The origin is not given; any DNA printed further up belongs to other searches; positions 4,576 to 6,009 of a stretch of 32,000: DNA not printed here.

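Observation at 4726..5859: Additional, non-canonical radical SAM enzyme translationally coupled between hpnJ and hpnK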

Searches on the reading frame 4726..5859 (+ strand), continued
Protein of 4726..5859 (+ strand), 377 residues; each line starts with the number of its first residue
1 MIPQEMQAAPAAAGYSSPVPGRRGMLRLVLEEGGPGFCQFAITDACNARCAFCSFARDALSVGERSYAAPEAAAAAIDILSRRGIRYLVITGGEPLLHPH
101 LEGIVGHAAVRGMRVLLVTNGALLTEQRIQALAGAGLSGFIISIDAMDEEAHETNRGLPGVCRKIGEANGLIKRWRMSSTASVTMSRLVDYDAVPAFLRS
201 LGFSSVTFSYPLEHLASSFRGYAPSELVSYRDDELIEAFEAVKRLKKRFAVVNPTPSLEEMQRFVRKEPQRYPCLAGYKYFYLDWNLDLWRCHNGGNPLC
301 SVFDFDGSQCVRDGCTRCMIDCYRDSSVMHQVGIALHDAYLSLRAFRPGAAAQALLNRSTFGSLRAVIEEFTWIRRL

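Call 57: find_homologous_proteins(query=L053:8582-11080:+, max_evalue=1e-50)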
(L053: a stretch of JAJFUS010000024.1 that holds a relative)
Query L053:8582-11080:+ (832 aa): 8000 proteins with E <= 1e-50 among 8000 candidates; the best 120 are listed.
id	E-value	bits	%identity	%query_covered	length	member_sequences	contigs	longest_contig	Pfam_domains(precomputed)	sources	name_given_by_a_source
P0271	0.0e+0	1605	81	100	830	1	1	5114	PF04055.28,PF02310.25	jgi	jgi:hopanoid biosynthesis associated radical SAM protein HpnJ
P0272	0.0e+0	1528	78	100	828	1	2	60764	PF04055.28,PF13353.12,PF02310.25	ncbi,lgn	ncbi:MAG: hopanoid biosynthesis associated radical SAM protein HpnJ [Armatimonadota bacterium]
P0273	0.0e+0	1468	75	100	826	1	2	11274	PF04055.28,PF13353.12,PF02310.25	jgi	jgi:hopanoid biosynthesis associated radical SAM protein HpnJ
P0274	0.0e+0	1339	67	100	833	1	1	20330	PF04055.28,PF02310.25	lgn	-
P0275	0.0e+0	1326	67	100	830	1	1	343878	PF04055.28,PF13353.12,PF02310.25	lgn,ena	-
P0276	0.0e+0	1317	66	100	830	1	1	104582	PF04055.28,PF13353.12,PF02310.25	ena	-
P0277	0.0e+0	1311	66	100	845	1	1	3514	PF04055.28,PF02310.25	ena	-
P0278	0.0e+0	1303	67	99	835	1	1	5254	PF04055.28,PF13353.12,PF02310.25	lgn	-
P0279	0.0e+0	1301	66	100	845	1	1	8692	PF04055.28,PF02310.25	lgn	-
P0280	0.0e+0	1289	66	100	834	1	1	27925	PF04055.28,PF02310.25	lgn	-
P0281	0.0e+0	1217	62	100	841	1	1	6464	PF04055.28,PF13353.12,PF02310.25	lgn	-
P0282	0.0e+0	1215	64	95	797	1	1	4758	PF04055.28,PF02310.25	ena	-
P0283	0.0e+0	1213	61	100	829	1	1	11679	PF04055.28,PF02310.25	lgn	-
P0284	0.0e+0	1213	62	100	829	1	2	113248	PF04055.28,PF02310.25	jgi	jgi:hopanoid biosynthesis associated radical SAM protein HpnJ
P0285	0.0e+0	1203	62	100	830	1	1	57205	PF04055.28,PF13353.12,PF02310.25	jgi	-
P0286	0.0e+0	1198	64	95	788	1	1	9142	PF04055.28,PF13353.12,PF02310.25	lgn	-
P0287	0.0e+0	1191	60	100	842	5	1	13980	PF04055.28,PF02310.25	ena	-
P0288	0.0e+0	1169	60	100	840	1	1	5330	PF04055.28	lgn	-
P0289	0.0e+0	1137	57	100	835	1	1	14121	PF04055.28,PF02310.25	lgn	-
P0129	0.0e+0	1126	58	99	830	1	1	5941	PF04055.28,PF02310.25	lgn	-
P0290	2.0e-282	957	76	64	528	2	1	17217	PF04055.28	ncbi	-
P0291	4.7e-239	814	74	56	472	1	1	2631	PF04055.28,PF02310.25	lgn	-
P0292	2.3e-238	811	74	56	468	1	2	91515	PF04055.28,PF02310.25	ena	-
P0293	5.1e-236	804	71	59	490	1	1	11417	PF04055.28,PF02310.25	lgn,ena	-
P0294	3.6e-235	801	73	56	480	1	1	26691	PF04055.28,PF02310.25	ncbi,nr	ncbi:MAG: hopanoid biosynthesis associated radical SAM protein HpnJ [Armatimonadetes bacterium]|nr:h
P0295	3.7e-234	797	72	56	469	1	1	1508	PF04055.28,PF02310.25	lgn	-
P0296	7.7e-228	777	69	56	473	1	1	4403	PF04055.28,PF02310.25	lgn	-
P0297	1.6e-227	775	71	56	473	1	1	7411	PF04055.28,PF02310.25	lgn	-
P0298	2.2e-225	768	69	56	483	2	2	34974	PF04055.28,PF02310.25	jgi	-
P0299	4.3e-224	764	70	57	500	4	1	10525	PF04055.28,PF02310.25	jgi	jgi:hopanoid biosynthesis associated radical SAM protein HpnJ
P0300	4.8e-224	764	68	56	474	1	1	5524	PF04055.28,PF02310.25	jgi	jgi:hopanoid biosynthesis associated radical SAM protein HpnJ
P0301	6.6e-224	763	69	56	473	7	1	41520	PF04055.28,PF02310.25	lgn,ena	-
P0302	7.7e-224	763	71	56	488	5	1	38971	PF04055.28,PF02310.25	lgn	-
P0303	2.9e-222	758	67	56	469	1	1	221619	PF04055.28,PF02310.25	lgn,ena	-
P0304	3.9e-221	754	69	56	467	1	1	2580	PF04055.28,PF02310.25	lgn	-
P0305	2.3e-220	752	69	57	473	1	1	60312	PF04055.28,PF02310.25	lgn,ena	-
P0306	3.1e-220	751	68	56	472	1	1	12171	PF04055.28,PF02310.25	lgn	-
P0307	5.1e-220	751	66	57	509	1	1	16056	PF04055.28,PF02310.25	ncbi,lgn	-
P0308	8.8e-219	747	67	56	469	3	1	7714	PF04055.28,PF02310.25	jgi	-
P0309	3.4e-217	741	68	56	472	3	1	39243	PF04055.28,PF02310.25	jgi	-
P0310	4.4e-217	741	67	56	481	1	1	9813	PF04055.28,PF02310.25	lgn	-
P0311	5.9e-217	741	68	56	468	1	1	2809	PF04055.28,PF02310.25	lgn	-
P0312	2.7e-216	738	66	57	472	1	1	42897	PF04055.28,PF02310.25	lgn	-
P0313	7.7e-216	737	66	56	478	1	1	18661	PF04055.28,PF02310.25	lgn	-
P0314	1.6e-215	736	68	56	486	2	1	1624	PF04055.28,PF02310.25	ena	-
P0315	1.7e-215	736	66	56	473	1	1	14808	PF04055.28,PF02310.25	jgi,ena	-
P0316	3.3e-215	735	67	56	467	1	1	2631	PF04055.28,PF02310.25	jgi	jgi:hopanoid biosynthesis associated radical SAM protein HpnJ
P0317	8.2e-215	733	66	56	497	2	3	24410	PF04055.28,PF02310.25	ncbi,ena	-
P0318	1.4e-214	733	66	56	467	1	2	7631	PF04055.28,PF02310.25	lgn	-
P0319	4.5e-212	724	66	56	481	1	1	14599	PF04055.28,PF02310.25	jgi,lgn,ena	-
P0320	1.1e-211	723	66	54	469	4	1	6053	PF04055.28,PF02310.25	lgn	-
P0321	2.2e-210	719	65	56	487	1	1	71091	PF04055.28,PF02310.25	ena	-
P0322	4.0e-210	718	65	56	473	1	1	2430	PF04055.28,PF02310.25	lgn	-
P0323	1.9e-208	712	63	56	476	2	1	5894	PF04055.28,PF02310.25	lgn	-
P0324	5.8e-208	711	63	56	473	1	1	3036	PF04055.28,PF02310.25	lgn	-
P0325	1.9e-207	709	64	56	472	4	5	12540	PF04055.28,PF02310.25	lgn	-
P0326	2.0e-207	709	64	57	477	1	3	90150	PF04055.28,PF02310.25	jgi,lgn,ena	-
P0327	6.9e-207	707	63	56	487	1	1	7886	PF04055.28,PF02310.25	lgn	-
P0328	4.2e-205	701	63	56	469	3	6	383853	PF04055.28,PF02310.25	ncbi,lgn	-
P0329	4.0e-203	695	62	56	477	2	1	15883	PF04055.28,PF02310.25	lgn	-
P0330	2.0e-202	692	61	56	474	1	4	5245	PF04055.28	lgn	-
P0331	2.8e-202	692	63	56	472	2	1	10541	PF04055.28,PF02310.25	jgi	jgi:hopanoid biosynthesis associated radical SAM protein HpnJ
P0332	4.2e-202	691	62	56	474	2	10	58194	PF04055.28,PF02310.25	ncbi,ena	-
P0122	6.5e-202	691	59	60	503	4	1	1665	PF04055.28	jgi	jgi:MoaA/NifB/PqqE/SkfB family radical SAM enzyme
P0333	2.4e-201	689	61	57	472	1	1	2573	PF04055.28,PF02310.25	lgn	-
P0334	3.1e-201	689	61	56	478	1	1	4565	PF04055.28,PF02310.25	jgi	jgi:hopanoid biosynthesis associated radical SAM protein HpnJ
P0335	4.2e-201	688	60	56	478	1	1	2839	PF04055.28,PF02310.25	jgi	jgi:hopanoid biosynthesis associated radical SAM protein HpnJ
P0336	8.1e-201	687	61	56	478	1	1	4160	PF04055.28,PF02310.25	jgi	jgi:hopanoid biosynthesis associated radical SAM protein HpnJ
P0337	2.1e-200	686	60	57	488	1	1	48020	PF04055.28,PF02310.25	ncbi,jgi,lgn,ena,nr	ncbi:MAG TPA: hopanoid biosynthesis associated radical SAM protein HpnJ [Elusimicrobia bacterium]|nr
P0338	3.3e-200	685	62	56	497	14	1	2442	PF04055.28,PF02310.25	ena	-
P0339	2.8e-199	682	61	56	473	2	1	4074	PF04055.28,PF02310.25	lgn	-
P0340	2.9e-199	682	60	57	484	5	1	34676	PF04055.28,PF02310.25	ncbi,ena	-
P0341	1.0e-198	680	61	56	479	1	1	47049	PF04055.28,PF02310.25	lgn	-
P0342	1.8e-197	676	61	54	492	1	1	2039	PF04055.28,PF02310.25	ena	-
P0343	8.3e-197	674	60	56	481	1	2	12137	PF04055.28,PF02310.25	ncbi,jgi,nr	ncbi:MAG TPA: hopanoid biosynthesis associated radical SAM protein HpnJ [Elusimicrobiota bacterium]|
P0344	3.7e-196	672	60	56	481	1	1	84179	PF04055.28,PF02310.25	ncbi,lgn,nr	ncbi:MAG: hopanoid biosynthesis associated radical SAM protein HpnJ [Elusimicrobia bacterium]|nr:hop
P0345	1.1e-195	670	60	57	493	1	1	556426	PF04055.28,PF02310.25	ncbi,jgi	ncbi:MAG: hopanoid biosynthesis associated radical SAM protein HpnJ [Elusimicrobiota bacterium]|jgi:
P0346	1.8e-195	669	61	56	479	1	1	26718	PF04055.28,PF02310.25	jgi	jgi:hopanoid biosynthesis associated radical SAM protein HpnJ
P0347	2.2e-195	669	61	56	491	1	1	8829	PF04055.28,PF02310.25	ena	-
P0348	6.1e-195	668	60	57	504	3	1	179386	PF04055.28,PF02310.25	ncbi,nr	ncbi:MAG: hopanoid biosynthesis associated radical SAM protein HpnJ [Elusimicrobia bacterium]|nr:hop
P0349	9.6e-195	667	60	56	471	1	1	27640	PF04055.28,PF02310.25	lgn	-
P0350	1.0e-194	667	59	56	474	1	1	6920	PF04055.28,PF02310.25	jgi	jgi:hopanoid biosynthesis associated radical SAM protein HpnJ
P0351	1.3e-194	667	60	56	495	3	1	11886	PF04055.28,PF02310.25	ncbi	-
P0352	2.4e-194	666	60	57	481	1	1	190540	PF04055.28,PF02310.25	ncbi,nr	ncbi:MAG: hopanoid biosynthesis associated radical SAM protein HpnJ [Elusimicrobia bacterium]|nr:hop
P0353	3.0e-194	665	60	56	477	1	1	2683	PF04055.28,PF02310.25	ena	-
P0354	3.5e-194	665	59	56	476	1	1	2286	PF04055.28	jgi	jgi:hopanoid biosynthesis associated radical SAM protein HpnJ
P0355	4.6e-194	665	57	57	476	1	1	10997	PF04055.28,PF02310.25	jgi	jgi:hopanoid biosynthesis associated radical SAM protein HpnJ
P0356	5.6e-194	664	60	56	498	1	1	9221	PF04055.28,PF02310.25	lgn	-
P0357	6.3e-194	664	59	56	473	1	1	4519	PF04055.28,PF02310.25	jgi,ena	-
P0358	7.6e-194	664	58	57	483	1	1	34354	PF04055.28,PF02310.25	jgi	jgi:hopanoid biosynthesis associated radical SAM protein HpnJ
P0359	8.9e-194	664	60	56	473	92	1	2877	PF04055.28,PF02310.25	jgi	-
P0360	1.4e-193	663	59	58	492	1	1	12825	PF04055.28,PF02310.25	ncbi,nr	ncbi:MAG: hopanoid biosynthesis associated radical SAM protein HpnJ [Elusimicrobia bacterium]|nr:hop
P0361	2.6e-193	662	60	56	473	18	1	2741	PF04055.28,PF02310.25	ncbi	-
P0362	2.9e-193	662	60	56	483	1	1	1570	PF04055.28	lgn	-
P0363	3.0e-193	662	60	56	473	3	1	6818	PF04055.28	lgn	-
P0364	4.2e-193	662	59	57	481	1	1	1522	PF04055.28,PF02310.25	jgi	jgi:hopanoid biosynthesis associated radical SAM protein HpnJ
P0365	4.3e-193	662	59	56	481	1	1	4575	PF04055.28,PF02310.25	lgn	-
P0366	4.3e-193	662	58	57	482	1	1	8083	PF04055.28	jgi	-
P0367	5.2e-193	661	59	56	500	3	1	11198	PF04055.28,PF02310.25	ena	-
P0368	5.8e-193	661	60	56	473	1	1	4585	PF04055.28,PF02310.25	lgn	-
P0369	8.2e-193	661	59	56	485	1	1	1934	PF04055.28,PF02310.25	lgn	-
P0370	1.0e-192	660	59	57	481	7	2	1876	PF04055.28,PF02310.25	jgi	-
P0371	1.6e-192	660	59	58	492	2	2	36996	PF04055.28,PF02310.25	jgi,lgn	jgi:hopanoid biosynthesis associated radical SAM protein HpnJ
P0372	2.1e-192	659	61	56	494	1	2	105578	PF04055.28,PF02310.25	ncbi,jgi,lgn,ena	ncbi:MAG: hopanoid biosynthesis associated radical SAM protein HpnJ [Elusimicrobiota bacterium]|jgi:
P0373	2.3e-192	659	59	56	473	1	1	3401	PF04055.28,PF02310.25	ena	-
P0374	3.3e-192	659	58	57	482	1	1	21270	PF04055.28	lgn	-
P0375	6.8e-192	658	59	57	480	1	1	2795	PF04055.28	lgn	-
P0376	1.1e-191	657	58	59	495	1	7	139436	PF04055.28,PF02310.25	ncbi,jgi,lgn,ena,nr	ncbi:MAG TPA: hopanoid biosynthesis associated radical SAM protein HpnJ [Elusimicrobia bacterium]|nr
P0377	1.1e-191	657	58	57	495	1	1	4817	PF04055.28,PF02310.25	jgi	jgi:hopanoid biosynthesis associated radical SAM protein HpnJ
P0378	1.2e-191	657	60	56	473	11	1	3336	PF04055.28,PF02310.25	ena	-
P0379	1.5e-191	656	58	56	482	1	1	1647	PF04055.28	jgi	jgi:hopanoid biosynthesis associated radical SAM protein HpnJ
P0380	1.6e-191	656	60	57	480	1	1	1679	PF04055.28,PF02310.25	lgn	-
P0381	2.0e-191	656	59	57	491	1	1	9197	PF04055.28,PF02310.25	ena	-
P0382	2.3e-191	656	58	57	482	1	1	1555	PF04055.28,PF02310.25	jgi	-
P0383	3.5e-191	655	61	56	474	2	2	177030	PF04055.28,PF02310.25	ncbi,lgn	-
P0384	3.6e-191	655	59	56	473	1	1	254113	PF04055.28,PF02310.25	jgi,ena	-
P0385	4.1e-191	655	59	56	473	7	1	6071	PF04055.28,PF02310.25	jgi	jgi:hopanoid biosynthesis associated radical SAM protein HpnJ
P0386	4.4e-191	655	60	56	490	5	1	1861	PF04055.28,PF02310.25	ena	-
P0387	7.2e-191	654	58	57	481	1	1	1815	PF04055.28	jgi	jgi:hopanoid biosynthesis associated radical SAM protein HpnJ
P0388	7.5e-191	654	60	56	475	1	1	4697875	PF04055.28,PF02310.25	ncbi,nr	ncbi:MAG: hopanoid biosynthesis associated radical SAM protein HpnJ [Deltaproteobacteria bacterium]|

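Call 58: find_encoding_contigs(protein=P0275, flank=9000, max_places=1)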
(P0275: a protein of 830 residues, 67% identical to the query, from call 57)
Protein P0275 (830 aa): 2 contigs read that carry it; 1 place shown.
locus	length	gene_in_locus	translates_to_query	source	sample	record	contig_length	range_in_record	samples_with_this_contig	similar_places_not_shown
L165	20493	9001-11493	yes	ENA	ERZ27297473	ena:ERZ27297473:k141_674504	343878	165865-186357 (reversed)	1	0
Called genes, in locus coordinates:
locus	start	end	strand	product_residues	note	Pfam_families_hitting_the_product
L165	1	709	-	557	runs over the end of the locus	PF00069:Pkinase, PF07714:PK_Tyr_Ser-Thr, PF13414:TPR_11 (faint), PF07719:TPR_2 (faint)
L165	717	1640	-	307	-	PF00481:PP2C, PF13672:PP2C_2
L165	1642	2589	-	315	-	PF16697:Yop-YscD_cpl, PF00498:FHA, PF16697:Yop-YscD_cpl, PF00498:FHA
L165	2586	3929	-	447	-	PF00092:VWA, PF13519:VWA_2, PF13768:VWA_3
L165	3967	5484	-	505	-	PF16697:Yop-YscD_cpl, PF00498:FHA, PF16697:Yop-YscD_cpl, PF00498:FHA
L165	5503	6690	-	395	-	PF13620:CarboxypepD_reg (weak), PF16697:Yop-YscD_cpl, PF00498:FHA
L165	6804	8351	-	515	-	PF03853:YjeF_N, PF01256:Carb_kinase, PF02110:HK (faint)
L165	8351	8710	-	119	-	PF01648:ACPS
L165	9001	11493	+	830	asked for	PF02310:B12-binding, PF04055:Radical_SAM, PF13353:Fer4_12 (faint), PF04055:Radical_SAM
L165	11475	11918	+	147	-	PF00892:EamA (weak)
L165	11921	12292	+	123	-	PF00892:EamA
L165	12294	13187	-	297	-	PF07934:OGG_N, PF00730:HhH-GPD (weak)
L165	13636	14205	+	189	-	PF01844:HNH, PF14279:HNH_5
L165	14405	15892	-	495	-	PF02074:Peptidase_M32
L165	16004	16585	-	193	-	PF03352:Adenine_glyco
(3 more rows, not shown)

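Call 59: find_encoding_contigs(protein=P0284, flank=9000, max_places=1)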
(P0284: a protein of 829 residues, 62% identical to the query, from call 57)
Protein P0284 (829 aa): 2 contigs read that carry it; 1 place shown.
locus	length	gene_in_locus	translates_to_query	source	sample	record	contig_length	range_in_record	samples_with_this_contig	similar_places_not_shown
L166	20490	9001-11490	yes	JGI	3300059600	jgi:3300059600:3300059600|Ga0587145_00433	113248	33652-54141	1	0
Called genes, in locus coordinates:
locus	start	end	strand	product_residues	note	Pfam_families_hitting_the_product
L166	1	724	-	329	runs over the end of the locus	PF01408:GFO_IDH_MocA, PF02894:GFO_IDH_MocA_C, PF22725:GFO_IDH_MocA_C3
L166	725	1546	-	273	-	PF01261:AP_endonuc_2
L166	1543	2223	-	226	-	PF02811:PHP (faint)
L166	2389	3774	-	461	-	PF00364:Biotin_lipoyl, PF02817:E3_binding, PF00198:2-oxoacid_dh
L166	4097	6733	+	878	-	PF01074:Glyco_hydro_38N, PF09261:Alpha-mann_mid, PF07748:Glyco_hydro_38C, PF17677:Glyco_hydro38C2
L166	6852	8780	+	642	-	PF00330:Aconitase, PF00694:Aconitase_C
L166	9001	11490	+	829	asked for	PF02310:B12-binding (faint), PF04055:Radical_SAM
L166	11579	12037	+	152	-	PF00892:EamA (weak)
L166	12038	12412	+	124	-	PF05653:Mg_trans_NIPA (weak), PF00892:EamA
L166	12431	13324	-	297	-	PF07934:OGG_N, PF00730:HhH-GPD (faint)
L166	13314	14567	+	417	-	PF08448:PAS_4 (weak), PF13581:HATPase_c_2 (faint), PF00512:HisKA (faint), PF02518:HATPase_c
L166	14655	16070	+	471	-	PF00072:Response_reg, PF00158:Sigma54_activat, PF14532:Sigma54_activ_2, PF00004:AAA (weak), PF07724:AAA_2, PF07728:AAA_5, PF25601:AAA_lid_14, PF02954:HTH_8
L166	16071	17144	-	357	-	PF00072:Response_reg, PF01339:CheB_methylest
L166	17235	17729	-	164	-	PF03975:CheD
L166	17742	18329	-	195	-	PF04509:CheC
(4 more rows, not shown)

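Call 63: search_protein_families(library=pfam, proteins=[P0141, P0179, P0245, P0123, P0162, P0254], max_evalue=0.0001)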
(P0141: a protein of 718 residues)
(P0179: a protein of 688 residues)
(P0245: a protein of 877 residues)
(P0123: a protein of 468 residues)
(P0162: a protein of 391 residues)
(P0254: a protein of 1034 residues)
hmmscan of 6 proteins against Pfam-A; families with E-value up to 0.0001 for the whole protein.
P0141 (718 aa): 2 families
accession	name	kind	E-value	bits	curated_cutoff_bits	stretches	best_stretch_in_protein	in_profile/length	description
PF04055.27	Radical_SAM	-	6.2e-12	46.4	29.5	1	2-99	42-143/166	Radical SAM superfamily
PF01066.26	CDP-OH_P_transf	-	8.9e-11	42.8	22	1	533-677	3-143/152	CDP-alcohol phosphatidyltransferase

P0179 (688 aa): 9 families
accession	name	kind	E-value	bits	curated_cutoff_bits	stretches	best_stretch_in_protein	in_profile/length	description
PF01073.25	3Beta_HSD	-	3.2e-32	112.1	22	1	4-214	1-230/280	3-beta hydroxysteroid dehydrogenase/isomerase family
PF01370.27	Epimerase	-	8.9e-32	110.8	20.9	1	3-213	1-225/240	NAD dependent epimerase/dehydratase family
PF07993.18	NAD_binding_4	-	2.4e-24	86.3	20.1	1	5-193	1-233/258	Male sterility protein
PF13460.12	NAD_binding_10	-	7.3e-20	72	27.2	1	7-167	1-146/184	NAD(P)H-binding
PF04055.27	Radical_SAM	-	1.2e-18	68.3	29.5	1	355-495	3-152/166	Radical SAM superfamily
PF16363.11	GDP_Man_Dehyd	-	9e-17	62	27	1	4-161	1-175/332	GDP-mannose 4,6 dehydratase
PF05368.20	NmrA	-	4.2e-14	53.3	27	1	2-119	4-114/298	NmrA-like family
PF02719.21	Polysacc_synt_2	-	2.9e-13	50.1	20.2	1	3-112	1-128/293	Polysaccharide biosynthesis protein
PF04321.23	RmlD_sub_bind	-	8.3e-13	48.5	27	1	1-174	1-158/287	RmlD substrate binding domain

P0245 (877 aa): 3 families
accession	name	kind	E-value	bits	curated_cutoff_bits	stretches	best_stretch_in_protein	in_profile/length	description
PF04055.27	Radical_SAM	-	3.3e-19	70.1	29.5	1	253-407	2-164/166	Radical SAM superfamily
PF05345.18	He_PIG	-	3.6e-06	27.8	24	1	815-869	7-71/96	Putative Ig domain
PF00791.26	ZU5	-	3.9e-05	24.3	21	0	679-750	2-79/97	ZU5 domain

P0123 (468 aa): 2 families
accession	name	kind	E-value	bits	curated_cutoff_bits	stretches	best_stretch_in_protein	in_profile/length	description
PF04055.27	Radical_SAM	-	3.9e-18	66.6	29.5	1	130-272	3-144/166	Radical SAM superfamily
PF13353.11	Fer4_12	-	4.9e-08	33.8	22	1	122-233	3-114/137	4Fe-4S single cluster domain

P0162 (391 aa): 1 family
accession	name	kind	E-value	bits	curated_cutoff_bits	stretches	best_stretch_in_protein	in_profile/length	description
PF04055.27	Radical_SAM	-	8e-05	23.3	29.5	0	31-133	4-110/166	Radical SAM superfamily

P0254 (1034 aa): 3 families
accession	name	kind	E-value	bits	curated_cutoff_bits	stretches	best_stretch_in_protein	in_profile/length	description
PF04055.27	Radical_SAM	-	1.2e-64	217.9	29.5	3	14-163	3-153/166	Radical SAM superfamily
PF13186.11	SPASM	-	5.5e-15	55.8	21.5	1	267-318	5-66/67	Iron-sulfur cluster-binding domain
PF13353.11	Fer4_12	-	7.4e-15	55.9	22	0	379-464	13-100/137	4Fe-4S single cluster domain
